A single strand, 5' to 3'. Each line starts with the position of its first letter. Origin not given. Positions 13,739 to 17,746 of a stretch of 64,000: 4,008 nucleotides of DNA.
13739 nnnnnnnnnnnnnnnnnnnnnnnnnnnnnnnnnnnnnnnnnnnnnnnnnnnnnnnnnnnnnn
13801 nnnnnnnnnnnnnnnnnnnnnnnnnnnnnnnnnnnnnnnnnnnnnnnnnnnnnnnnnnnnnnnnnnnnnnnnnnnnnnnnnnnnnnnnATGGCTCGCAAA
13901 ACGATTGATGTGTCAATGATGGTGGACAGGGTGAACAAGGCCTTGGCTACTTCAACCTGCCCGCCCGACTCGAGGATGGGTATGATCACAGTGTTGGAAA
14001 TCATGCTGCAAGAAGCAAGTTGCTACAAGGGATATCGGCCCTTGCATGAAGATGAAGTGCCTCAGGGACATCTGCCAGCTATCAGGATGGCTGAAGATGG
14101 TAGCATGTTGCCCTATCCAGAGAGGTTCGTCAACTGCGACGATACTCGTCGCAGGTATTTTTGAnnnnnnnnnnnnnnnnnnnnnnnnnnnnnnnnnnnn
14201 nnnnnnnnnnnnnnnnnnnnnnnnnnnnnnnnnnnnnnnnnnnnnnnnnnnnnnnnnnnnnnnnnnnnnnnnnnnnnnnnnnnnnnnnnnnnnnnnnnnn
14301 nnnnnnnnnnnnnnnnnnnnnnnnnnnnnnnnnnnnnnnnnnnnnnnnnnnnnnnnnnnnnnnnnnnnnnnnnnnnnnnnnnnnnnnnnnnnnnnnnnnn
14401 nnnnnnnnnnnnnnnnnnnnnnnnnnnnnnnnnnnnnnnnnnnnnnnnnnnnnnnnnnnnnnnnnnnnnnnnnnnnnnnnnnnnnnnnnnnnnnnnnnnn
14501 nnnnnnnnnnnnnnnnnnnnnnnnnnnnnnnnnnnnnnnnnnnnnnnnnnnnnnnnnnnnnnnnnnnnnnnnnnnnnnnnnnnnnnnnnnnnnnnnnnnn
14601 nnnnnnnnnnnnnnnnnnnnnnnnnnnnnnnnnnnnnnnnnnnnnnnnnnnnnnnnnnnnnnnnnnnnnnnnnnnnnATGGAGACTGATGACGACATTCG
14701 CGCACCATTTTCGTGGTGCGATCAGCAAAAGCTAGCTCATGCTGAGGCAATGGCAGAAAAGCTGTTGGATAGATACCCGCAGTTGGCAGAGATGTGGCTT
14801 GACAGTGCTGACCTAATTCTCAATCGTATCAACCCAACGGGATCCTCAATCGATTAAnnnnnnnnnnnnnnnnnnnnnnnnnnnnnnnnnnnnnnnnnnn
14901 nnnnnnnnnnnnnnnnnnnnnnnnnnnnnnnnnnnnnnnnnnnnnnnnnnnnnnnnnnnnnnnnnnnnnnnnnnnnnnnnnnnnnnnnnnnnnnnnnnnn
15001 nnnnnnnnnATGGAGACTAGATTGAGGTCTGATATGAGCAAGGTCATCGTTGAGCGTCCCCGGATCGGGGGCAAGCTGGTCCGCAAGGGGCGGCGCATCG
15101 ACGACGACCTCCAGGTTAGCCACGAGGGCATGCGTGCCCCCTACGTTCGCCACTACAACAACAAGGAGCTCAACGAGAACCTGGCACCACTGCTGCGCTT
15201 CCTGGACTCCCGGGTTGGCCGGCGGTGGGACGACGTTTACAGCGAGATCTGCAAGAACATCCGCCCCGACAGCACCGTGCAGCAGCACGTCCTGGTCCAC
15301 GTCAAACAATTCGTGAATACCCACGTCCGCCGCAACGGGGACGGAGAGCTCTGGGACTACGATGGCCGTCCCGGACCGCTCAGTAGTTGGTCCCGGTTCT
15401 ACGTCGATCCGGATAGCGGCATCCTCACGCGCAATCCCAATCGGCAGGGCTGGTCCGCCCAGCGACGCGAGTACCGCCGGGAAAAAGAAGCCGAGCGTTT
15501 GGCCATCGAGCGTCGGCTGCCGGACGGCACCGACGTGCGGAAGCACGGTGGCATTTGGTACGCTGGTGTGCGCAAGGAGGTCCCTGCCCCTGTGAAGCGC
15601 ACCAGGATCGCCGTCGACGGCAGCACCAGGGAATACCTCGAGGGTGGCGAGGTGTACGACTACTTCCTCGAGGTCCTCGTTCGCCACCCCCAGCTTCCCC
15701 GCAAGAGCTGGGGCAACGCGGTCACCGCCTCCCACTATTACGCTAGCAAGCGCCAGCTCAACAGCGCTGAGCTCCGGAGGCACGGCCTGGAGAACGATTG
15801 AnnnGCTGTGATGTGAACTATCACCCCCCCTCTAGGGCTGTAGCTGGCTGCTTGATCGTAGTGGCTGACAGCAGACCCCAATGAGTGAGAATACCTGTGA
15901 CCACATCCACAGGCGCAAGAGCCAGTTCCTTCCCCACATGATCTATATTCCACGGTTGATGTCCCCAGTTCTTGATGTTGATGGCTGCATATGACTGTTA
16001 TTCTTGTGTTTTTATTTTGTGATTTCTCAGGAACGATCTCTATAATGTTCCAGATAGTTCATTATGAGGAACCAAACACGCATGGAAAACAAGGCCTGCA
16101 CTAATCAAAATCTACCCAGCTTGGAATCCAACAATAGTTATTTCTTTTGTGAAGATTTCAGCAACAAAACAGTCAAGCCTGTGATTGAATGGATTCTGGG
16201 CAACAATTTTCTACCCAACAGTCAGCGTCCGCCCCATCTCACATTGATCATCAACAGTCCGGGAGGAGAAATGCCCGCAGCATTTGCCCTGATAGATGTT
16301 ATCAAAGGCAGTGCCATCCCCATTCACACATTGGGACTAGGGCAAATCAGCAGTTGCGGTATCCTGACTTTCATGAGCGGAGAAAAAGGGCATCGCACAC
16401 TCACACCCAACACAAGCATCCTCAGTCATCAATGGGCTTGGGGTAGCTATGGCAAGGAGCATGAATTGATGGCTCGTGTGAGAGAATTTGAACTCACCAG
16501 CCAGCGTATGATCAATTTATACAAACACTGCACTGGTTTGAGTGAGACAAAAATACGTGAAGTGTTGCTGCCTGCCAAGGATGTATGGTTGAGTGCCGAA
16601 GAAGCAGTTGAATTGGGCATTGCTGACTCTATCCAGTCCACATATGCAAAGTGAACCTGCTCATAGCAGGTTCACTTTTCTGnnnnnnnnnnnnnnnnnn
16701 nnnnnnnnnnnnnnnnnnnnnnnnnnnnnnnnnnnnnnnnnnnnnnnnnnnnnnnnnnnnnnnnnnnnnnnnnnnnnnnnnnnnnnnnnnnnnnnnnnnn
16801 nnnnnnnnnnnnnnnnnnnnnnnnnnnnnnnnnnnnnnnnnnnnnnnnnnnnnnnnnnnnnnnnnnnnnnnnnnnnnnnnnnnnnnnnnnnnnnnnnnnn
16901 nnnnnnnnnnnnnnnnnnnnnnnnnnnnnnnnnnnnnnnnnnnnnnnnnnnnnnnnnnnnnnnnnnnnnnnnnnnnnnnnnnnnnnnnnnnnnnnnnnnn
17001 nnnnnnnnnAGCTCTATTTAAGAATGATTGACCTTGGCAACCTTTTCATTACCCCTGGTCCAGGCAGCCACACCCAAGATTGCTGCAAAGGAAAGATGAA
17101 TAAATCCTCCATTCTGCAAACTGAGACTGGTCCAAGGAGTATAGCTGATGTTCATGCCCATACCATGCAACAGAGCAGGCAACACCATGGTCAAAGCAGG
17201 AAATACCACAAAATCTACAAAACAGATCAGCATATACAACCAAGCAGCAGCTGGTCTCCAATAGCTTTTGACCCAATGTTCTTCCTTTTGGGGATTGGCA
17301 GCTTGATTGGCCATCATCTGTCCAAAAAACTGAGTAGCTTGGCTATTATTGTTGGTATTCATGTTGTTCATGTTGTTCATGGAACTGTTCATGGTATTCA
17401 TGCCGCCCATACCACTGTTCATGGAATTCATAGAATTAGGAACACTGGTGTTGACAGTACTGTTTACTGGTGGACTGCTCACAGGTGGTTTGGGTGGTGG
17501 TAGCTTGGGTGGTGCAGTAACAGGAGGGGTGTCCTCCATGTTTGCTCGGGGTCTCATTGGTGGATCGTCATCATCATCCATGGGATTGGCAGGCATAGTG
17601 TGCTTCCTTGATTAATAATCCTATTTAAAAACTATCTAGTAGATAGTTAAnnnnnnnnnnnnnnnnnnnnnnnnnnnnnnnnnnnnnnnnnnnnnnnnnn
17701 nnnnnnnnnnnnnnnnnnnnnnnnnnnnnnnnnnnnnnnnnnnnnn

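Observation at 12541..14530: Array of about 8 near-consensus sigma70 promoters each fronting a small ORF (PeSL-like modular early region)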

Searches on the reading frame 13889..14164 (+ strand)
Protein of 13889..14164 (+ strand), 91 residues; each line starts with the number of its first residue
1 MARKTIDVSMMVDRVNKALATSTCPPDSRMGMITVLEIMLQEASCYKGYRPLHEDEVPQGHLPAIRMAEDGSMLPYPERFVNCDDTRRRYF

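Call 24: search_protein_families(library=phrogs, proteins=[window:13889-14164:+], max_evalue=0.01)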
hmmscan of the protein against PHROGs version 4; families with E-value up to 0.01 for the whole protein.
window:13889-14164:+ (91 aa): 0 families

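Call 39: search_protein_families(library=pfam, proteins=[window:13889-14164:+], max_evalue=0.1)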
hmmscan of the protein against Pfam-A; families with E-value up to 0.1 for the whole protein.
window:13889-14164:+ (91 aa): 0 families

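Call 83: search_protein_families(library=padloc, proteins=[window:13889-14164:+], max_evalue=0.01)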
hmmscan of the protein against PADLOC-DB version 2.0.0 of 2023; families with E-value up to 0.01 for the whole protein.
window:13889-14164:+ (91 aa): 0 families

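Call 100: find_encoding_contigs(protein=window:13889-14164:+, flank=4000, max_places=10)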
Protein window:13889-14164:+ (91 aa): 2 contigs read that carry it; 1 place shown.
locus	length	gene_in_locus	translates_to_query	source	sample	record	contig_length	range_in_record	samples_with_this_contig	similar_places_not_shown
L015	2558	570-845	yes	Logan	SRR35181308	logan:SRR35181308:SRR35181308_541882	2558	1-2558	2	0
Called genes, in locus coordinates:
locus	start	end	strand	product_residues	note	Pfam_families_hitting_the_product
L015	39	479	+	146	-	-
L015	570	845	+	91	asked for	-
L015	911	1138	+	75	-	-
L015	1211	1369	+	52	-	-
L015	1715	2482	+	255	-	-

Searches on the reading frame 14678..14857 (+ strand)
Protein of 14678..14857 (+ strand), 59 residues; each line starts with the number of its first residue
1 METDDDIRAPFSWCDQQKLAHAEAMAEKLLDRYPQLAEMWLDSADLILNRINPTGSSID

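Call 24: search_protein_families(library=phrogs, proteins=[window:14678-14857:+], max_evalue=0.01)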
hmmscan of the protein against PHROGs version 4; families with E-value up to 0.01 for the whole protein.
window:14678-14857:+ (59 aa): 0 families

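Call 40: search_protein_families(library=pfam, proteins=[window:14678-14857:+], max_evalue=0.1)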
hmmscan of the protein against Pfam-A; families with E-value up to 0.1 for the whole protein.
window:14678-14857:+ (59 aa): 1 family
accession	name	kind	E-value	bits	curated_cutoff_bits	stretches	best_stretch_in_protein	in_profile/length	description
PF13428.12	TPR_14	-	0.045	14.9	23.5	1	16-46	14-44/44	Tetratricopeptide repeat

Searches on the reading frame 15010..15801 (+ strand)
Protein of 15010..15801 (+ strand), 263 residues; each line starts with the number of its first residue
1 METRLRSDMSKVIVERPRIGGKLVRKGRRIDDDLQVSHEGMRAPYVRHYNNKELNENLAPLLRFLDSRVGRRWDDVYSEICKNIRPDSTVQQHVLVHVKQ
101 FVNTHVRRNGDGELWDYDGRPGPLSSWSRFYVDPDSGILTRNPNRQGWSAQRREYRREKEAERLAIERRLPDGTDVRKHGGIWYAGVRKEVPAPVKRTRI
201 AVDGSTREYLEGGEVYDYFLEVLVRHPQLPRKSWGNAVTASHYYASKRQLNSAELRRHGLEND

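Call 12: search_protein_families(library=pfam, proteins=[window:15010-15801:+], max_evalue=0.01)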
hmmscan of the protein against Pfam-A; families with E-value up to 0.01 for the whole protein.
window:15010-15801:+ (263 aa): 0 families

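Call 24: search_protein_families(library=phrogs, proteins=[window:15010-15801:+], max_evalue=0.01)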
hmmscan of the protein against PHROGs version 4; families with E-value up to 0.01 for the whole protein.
window:15010-15801:+ (263 aa): 0 families

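Call 49: search_protein_families(library=ncbifam, proteins=[window:15010-15801:+], max_evalue=0.001)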
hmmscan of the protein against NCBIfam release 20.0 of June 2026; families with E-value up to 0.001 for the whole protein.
window:15010-15801:+ (263 aa): 0 families

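Call 99: search_dna_similar(query=window:15034-15801:+, collection=phages, mode=protein, max_rows=8)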
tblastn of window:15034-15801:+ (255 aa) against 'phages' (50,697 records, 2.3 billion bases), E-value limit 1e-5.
Records with a match: 1; places in all: 1; records where one place covers at least 80% of the query: 0.
Best place of each record, by identity: <60% 1.
By first word of the organism name: Myxococcus 1.
By host as written in the record: Myxococcus sp. 1.
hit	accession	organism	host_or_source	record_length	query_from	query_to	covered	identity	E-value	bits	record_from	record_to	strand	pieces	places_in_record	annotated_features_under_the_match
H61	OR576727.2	Myxococcus phage Mx1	Myxococcus sp.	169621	1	131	51%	35.5%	2e-10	67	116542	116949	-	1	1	hypothetical protein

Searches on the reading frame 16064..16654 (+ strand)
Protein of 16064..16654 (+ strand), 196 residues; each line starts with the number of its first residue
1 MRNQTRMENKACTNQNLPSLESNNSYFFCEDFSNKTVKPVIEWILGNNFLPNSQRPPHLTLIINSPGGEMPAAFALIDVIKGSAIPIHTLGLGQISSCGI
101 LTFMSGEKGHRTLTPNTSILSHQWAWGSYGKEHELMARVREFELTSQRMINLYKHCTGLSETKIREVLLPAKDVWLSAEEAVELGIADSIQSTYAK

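Call 12: search_protein_families(library=pfam, proteins=[window:16064-16654:+], max_evalue=0.01)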
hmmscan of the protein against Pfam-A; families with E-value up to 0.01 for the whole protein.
window:16064-16654:+ (196 aa): 1 family
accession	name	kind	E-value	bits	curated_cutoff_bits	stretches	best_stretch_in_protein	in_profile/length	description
PF00574.28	CLP_protease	-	5.8e-28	98.4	20.2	1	49-191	39-179/182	Clp protease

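Call 49: search_protein_families(library=ncbifam, proteins=[window:16064-16654:+], max_evalue=0.001)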
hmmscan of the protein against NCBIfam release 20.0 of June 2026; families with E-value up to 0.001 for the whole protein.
window:16064-16654:+ (196 aa): 10 families
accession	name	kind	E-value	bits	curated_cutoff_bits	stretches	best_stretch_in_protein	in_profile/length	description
NF009205.0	PRK12553.1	subfamily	8.6e-25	87.5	228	1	57-194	68-205/211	ATP-dependent Clp protease proteolytic subunit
NF001368.0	PRK00277.1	subfamily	1.2e-23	84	249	1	52-192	58-196/203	ATP-dependent Clp protease proteolytic subunit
NF011090.0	PRK14513.1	equivalog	2.9e-18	66.5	347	1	49-191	49-190/201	ATP-dependent Clp protease proteolytic subunit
TIGR00493.1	clpP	equivalog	1.4e-16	60.8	308.6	1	49-190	50-189/192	ATP-dependent Clp endopeptidase proteolytic subunit ClpP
NF011089.0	PRK14512.1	equivalog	2.5e-16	60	251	1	51-191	53-191/200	ATP-dependent Clp protease proteolytic subunit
NF045542.1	Clp_rel_HeadMat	equivalog_domain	1.2e-15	57.8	120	1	58-190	36-165/165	head maturation protease, ClpP-related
NF009204.0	PRK12552.1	equivalog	9.7e-14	51.3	263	1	72-191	95-212/225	ATP-dependent Clp protease proteolytic subunit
NF045540.1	scaf_prot_MCP1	exception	2.3e-13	49.7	475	1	57-193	31-163/652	ClpP-like prohead protease/major capsid protein fusion protein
NF009203.0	PRK12551.1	equivalog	3.1e-12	46.6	359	1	49-190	48-187/196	ATP-dependent Clp protease proteolytic subunit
NF011091.0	PRK14514.1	equivalog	1.7e-10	40.9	361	1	58-190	86-216/221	ATP-dependent Clp endopeptidase proteolytic subunit ClpP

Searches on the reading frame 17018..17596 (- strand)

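Call 40: search_protein_families(library=pfam, proteins=[window:17018-17596:-], max_evalue=0.1)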
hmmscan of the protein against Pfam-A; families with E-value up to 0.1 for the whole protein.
window:17018-17596:- (192 aa): 1 family
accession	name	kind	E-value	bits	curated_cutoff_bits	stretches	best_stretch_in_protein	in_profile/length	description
PF11351.13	GTA_holin_3TM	-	1.1e-05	26.4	24.8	1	79-148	36-105/123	Holin of 3TMs, for gene-transfer release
